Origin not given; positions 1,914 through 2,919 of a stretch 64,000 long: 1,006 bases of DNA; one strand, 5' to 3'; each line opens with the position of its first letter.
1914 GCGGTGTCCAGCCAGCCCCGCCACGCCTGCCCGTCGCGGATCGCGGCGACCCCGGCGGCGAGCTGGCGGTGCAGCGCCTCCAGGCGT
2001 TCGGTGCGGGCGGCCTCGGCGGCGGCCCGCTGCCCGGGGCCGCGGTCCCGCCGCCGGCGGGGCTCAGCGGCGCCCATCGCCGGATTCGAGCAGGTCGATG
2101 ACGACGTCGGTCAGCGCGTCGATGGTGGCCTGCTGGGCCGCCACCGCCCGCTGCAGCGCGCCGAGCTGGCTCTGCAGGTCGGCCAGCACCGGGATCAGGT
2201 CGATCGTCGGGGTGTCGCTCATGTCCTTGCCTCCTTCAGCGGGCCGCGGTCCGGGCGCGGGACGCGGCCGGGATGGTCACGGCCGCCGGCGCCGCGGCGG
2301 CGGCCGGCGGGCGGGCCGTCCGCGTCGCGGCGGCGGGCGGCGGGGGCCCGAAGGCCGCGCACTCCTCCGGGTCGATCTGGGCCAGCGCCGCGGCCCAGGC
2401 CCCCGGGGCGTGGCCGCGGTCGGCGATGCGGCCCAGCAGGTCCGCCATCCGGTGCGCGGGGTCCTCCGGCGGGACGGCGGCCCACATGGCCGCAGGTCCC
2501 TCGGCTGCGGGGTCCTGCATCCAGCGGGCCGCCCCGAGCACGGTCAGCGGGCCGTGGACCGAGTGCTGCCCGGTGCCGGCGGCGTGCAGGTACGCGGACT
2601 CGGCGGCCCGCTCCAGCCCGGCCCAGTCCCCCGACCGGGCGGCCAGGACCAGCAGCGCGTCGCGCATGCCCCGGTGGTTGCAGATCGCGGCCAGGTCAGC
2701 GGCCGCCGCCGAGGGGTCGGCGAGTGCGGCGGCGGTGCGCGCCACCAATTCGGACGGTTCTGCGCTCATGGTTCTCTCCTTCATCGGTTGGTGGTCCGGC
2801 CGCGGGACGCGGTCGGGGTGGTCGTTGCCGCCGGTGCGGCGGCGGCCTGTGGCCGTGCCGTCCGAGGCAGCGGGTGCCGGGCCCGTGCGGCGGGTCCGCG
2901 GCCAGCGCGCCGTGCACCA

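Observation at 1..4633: Foreign plasmid/ICE- or prophage-like operon sits where ispG normally follows dxr-rseP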

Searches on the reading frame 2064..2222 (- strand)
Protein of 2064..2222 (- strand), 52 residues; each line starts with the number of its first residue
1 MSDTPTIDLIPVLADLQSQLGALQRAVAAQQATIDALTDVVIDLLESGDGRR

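Call 9: search_protein_families(library=pfam, max_evalue=0.1, proteins=[window:2067-2222:-])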
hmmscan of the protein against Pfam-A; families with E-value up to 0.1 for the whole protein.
seq(52 aa): 2 families
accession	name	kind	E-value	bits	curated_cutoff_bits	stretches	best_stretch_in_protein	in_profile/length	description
PF04102.17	SlyX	-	0.026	15.6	30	1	16-42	15-41/67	SlyX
PF23204.1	KIF21A_2nd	-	0.1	13.4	27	0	14-45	5-36/90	KIF21A-like domain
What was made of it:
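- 2064..2222 (-): p52: short protein, probably coiled-coil (inferred from its sequence and a weak SlyX match), whose stop overlaps the ArdC-primase start by 14 nt. It is a conserved companion of that gene. Weak SlyX match (call 9).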

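Call 10: find_encoding_contigs(protein=window:2064-2222:-, flank=10000, max_places=10)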
Protein window:2064-2222:- (52 aa): 4 contigs read that carry it; 4 places shown.
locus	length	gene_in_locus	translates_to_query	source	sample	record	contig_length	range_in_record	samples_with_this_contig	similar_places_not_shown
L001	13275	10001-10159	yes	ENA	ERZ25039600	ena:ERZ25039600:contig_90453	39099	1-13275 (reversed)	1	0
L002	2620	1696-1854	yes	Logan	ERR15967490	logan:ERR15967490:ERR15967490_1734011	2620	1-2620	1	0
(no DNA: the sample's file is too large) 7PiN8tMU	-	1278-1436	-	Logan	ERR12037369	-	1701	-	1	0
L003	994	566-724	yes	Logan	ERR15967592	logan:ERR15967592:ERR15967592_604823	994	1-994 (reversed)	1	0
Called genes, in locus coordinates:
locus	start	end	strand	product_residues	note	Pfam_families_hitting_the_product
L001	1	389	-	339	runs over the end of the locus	PF10609:ParA, PF13614:AAA_31, PF01656:CbiA, PF02374:ArsA_ATPase, PF06564:CBP_BcsQ (weak), PF09140:MipZ (faint)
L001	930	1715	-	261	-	-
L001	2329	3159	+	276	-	-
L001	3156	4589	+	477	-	PF03432:Relaxase (faint)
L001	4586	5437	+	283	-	-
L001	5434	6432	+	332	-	PF13830:DUF4192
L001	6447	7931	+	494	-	PF02195:ParB_N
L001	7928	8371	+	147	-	-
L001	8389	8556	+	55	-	-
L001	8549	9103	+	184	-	-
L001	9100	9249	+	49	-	-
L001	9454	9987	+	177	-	-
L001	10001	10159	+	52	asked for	-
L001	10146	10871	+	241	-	PF08401:ArdcN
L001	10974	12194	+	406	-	PF02899:Phage_int_SAM_1 (faint), PF00589:Phage_integrase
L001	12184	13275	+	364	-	?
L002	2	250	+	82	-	?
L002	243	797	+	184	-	-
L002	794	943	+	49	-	-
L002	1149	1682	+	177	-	-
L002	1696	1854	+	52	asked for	-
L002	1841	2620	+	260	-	?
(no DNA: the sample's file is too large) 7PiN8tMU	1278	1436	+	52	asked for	-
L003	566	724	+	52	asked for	-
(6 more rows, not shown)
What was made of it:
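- Checked: Gene calls on the near-identical contigs L001 and L002 put the gene at 2236-2769 (177 aa), leaving a 204-nt spacer (call 10).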

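Call 27: search_protein_families(library=ncbifam, max_evalue=0.1, proteins=[L001:6447-7931:+, L001:9454-9987:+, window:2064-2222:-, L001:3156-4589:+, L001:4586-5437:+, L001:2329-3159:+])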
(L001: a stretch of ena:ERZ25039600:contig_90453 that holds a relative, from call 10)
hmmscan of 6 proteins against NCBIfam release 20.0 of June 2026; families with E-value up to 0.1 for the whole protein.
L001:6447-7931:+ (494 aa): 5 families
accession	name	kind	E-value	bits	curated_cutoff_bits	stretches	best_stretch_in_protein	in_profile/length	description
NF010406.0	PRK13832.1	subfamily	8.8e-17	60.8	640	1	11-141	4-140/578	plasmid partitioning protein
TIGR00180.1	parB_part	domain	2.7e-11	43.6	58.45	1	31-117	28-116/186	ParB/RepB/Spo0J family partition protein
TIGR04285.1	nucleoid_noc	exception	2e-10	40.5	315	1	33-133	27-127/255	nucleoid occlusion protein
TIGR03454.1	partition_RepB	equivalog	5.2e-06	26.1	201.5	1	27-158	83-215/325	plasmid partitioning protein RepB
TIGR03734.1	PRTRC_parB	hypoth_equivalog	7.3e-06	24.8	278.6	1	33-119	18-108/555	PRTRC system ParB family protein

L001:9454-9987:+ (177 aa): 0 families

window:2064-2222:- (52 aa): 1 family
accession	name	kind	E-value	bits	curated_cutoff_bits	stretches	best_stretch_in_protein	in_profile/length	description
NF001962.0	PRK00736.1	equivalog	0.097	12.4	72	0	17-42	5-30/69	hypothetical protein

L001:3156-4589:+ (477 aa): 1 family
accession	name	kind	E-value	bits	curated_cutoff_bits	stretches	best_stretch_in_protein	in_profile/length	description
NF041325.1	Bacteroid_MobB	subfamily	0.00014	21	400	1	203-292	268-348/420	conjugal transfer protein MobB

L001:4586-5437:+ (283 aa): 0 families

L001:2329-3159:+ (276 aa): 0 families

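Call 28: search_protein_families(library=phrogs, max_evalue=0.01, proteins=[L001:6447-7931:+, L001:9454-9987:+, window:2064-2222:-, L001:3156-4589:+, L001:4586-5437:+, L001:2329-3159:+])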
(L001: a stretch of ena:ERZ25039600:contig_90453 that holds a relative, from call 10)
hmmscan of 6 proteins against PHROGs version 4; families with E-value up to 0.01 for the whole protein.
L001:6447-7931:+ (494 aa): 14 families
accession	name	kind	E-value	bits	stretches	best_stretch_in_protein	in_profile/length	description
phrog_6218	-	DNA, RNA and nucleotide metabolism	6.4e-51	175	2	13-233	14-228/506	ParB-like partition protein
phrog_1033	-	DNA, RNA and nucleotide metabolism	7.3e-16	59.9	1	5-226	27-268/334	ParB-like partition protein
phrog_4715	-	DNA, RNA and nucleotide metabolism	1.2e-13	51.4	1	8-204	144-362/630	ParB-like partition protein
phrog_3264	-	DNA, RNA and nucleotide metabolism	6.7e-10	40.1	1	34-125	74-166/337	ParB-like partition protein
phrog_12047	-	DNA, RNA and nucleotide metabolism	1.3e-08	35.7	1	34-116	23-102/301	ParB-like partition nuclease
phrog_7405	-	unknown function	3.4e-08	34.5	1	32-98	47-115/250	-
phrog_620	-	DNA, RNA and nucleotide metabolism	4.3e-07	31.2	1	24-98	23-95/217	ParB-like partition protein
phrog_18056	-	DNA, RNA and nucleotide metabolism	6.2e-06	26.4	1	26-232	19-195/387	ParB-like partition nuclease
phrog_498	-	other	9e-06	25.5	1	22-99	47-124/633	DNA methyltransferase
phrog_15396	-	DNA, RNA and nucleotide metabolism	0.00012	22.9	1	30-98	25-90/258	ParB-like partition nuclease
phrog_930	-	DNA, RNA and nucleotide metabolism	0.00015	22.7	1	34-98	32-93/223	ParB-like partition protein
phrog_664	-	DNA, RNA and nucleotide metabolism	0.00049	21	1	88-184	20-112/210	DNA binding protein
phrog_5475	-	unknown function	0.00052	19.9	1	26-95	19-82/458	-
phrog_2159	-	DNA, RNA and nucleotide metabolism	0.0073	16.7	0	35-146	87-206/365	ParB-like partition protein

L001:9454-9987:+ (177 aa): 0 families

window:2064-2222:- (52 aa): 1 family
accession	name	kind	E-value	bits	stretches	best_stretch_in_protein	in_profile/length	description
phrog_1244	-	unknown function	0.0075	16.7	1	6-39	35-68/157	-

L001:3156-4589:+ (477 aa): 0 families

L001:4586-5437:+ (283 aa): 0 families

L001:2329-3159:+ (276 aa): 0 families

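Call 37: find_homologous_proteins(query=L001:6447-7931:+, max_evalue=0.00001)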
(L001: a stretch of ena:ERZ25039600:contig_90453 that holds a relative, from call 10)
Query L001:6447-7931:+ (494 aa): 25 proteins with E <= 0.00001 among 8000 candidates.
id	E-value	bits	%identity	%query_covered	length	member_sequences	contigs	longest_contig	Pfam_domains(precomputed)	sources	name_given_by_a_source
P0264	1.1e-294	996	94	100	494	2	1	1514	PF02195.27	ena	-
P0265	2.0e-181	622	65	96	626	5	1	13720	PF02195.27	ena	-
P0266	2.2e-179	615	64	93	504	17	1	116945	PF02195.27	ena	-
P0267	2.7e-178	612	64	95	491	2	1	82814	PF02195.27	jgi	jgi:ParB/RepB/Spo0J family partition protein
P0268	2.0e-177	609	65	98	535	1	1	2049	PF02195.27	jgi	jgi:ParB family chromosome partitioning protein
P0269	8.2e-177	607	62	100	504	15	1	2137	PF02195.27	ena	-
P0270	1.9e-174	599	64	97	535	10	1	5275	PF02195.27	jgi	jgi:ParB family chromosome partitioning protein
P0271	9.1e-174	597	63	93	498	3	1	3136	PF02195.27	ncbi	-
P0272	1.6e-173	596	65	94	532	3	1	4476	PF02195.27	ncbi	-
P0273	1.4e-167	577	60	100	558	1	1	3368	PF02195.27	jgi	jgi:ParB family chromosome partitioning protein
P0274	1.2e-165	570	65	92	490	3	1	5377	PF02195.27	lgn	-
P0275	3.3e-163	562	62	91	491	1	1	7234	PF02195.27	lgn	-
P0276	1.7e-156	540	58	100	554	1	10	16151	PF02195.27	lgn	-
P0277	3.2e-155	536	59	95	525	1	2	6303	PF02195.27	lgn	-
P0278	1.8e-115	405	59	69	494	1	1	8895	-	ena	-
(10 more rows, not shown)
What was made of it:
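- Full-length ParB-like homologues are 490-560 aa (call 37). The right boundary cuts a parB-like gene that is intact in L001 and in 60-65% homologues (calls 10, 37).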

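Call 69: search_protein_families(library=pfam, max_evalue=0.01, proteins=[L001:10974-12194:+, L001:12184-13275:+, L001:3156-4589:+, L001:5434-6432:+, L001:2329-3159:+, L001:4586-5437:+, L001:930-1715:-])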
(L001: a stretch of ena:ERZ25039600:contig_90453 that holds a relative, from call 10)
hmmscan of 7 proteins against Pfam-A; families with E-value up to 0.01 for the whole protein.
L001:10974-12194:+ (406 aa): 2 families
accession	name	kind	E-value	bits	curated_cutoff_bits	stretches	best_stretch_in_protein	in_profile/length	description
PF00589.27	Phage_integrase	-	4.4e-19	69.3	27.1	1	212-358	23-169/172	Phage integrase family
PF02899.23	Phage_int_SAM_1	-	7.5e-06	26.6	22.3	1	50-100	3-54/83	Phage integrase, N-terminal SAM-like domain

L001:12184-13275:+ (364 aa): 0 families

L001:3156-4589:+ (477 aa): 2 families
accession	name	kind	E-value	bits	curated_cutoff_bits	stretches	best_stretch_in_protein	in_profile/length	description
PF03432.20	Relaxase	-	5.8e-05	23.8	24.6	1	73-173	41-130/132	MobA/VirD2-like, nuclease domain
PF19901.4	DUF6374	-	0.0067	16.4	25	0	313-334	25-46/59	Family of unknown function (DUF6374)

L001:5434-6432:+ (332 aa): 1 family
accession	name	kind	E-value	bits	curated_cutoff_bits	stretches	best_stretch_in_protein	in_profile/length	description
PF13830.11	DUF4192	-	1.2e-07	32.4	27.8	1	51-173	194-320/321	Domain of unknown function (DUF4192)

L001:2329-3159:+ (276 aa): 0 families

L001:4586-5437:+ (283 aa): 0 families

L001:930-1715:- (261 aa): 0 families
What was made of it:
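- L001 gene order: ParA, two unknown genes, a 477-aa protein with a weak MobA/VirD2 nuclease match, a 283-aa gene, DUF4192, ParB_N (494 aa), then p147, p55, p184, p49, p177, p52 and ArdC (calls 10, 69).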

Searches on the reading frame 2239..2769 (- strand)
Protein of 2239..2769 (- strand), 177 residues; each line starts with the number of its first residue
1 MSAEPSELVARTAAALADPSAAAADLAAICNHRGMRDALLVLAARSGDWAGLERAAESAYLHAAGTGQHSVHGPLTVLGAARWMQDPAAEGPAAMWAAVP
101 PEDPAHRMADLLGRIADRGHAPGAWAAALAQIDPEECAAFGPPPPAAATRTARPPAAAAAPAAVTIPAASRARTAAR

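Call 61: list_cluster_members(proteins=[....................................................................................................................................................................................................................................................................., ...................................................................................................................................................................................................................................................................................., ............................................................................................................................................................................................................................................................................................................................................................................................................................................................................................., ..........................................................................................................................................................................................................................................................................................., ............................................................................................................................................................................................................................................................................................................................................, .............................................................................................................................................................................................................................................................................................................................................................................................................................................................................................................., window:2239-2769:-, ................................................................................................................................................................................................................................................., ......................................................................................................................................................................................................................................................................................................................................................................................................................])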
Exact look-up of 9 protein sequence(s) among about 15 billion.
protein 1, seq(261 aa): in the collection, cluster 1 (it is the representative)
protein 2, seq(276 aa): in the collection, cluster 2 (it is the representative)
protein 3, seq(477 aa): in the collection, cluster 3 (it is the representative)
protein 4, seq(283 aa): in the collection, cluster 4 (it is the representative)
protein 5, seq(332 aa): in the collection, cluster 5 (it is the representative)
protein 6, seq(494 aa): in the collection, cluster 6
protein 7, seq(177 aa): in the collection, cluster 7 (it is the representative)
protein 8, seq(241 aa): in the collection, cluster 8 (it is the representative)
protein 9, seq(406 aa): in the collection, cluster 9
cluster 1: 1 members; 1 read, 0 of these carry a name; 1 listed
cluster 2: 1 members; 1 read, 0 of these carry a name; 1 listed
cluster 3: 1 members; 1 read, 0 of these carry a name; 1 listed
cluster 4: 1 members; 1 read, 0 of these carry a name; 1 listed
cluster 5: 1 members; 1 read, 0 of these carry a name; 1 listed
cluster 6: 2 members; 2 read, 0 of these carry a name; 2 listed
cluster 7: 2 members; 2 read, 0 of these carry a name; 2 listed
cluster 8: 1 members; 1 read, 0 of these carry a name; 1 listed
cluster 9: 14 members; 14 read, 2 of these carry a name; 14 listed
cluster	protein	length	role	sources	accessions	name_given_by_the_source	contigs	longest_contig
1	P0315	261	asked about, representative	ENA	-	-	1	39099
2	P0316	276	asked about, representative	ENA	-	-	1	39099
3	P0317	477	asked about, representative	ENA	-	-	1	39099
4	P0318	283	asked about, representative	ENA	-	-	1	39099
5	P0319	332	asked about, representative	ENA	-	-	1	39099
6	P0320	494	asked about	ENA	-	-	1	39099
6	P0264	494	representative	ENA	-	-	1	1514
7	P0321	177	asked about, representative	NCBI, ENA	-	-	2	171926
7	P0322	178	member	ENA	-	-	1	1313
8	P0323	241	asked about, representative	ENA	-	-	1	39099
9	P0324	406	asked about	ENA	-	-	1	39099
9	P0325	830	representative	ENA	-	-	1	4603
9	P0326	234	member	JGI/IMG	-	site-specific recombinase XerC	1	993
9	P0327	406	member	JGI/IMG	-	site-specific recombinase XerD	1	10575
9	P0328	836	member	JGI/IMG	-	-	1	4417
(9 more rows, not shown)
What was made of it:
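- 2236..2769 (-): p177: Ala-rich protein of unknown function. The identical protein occurs on the source contig and on L001 (call 61).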
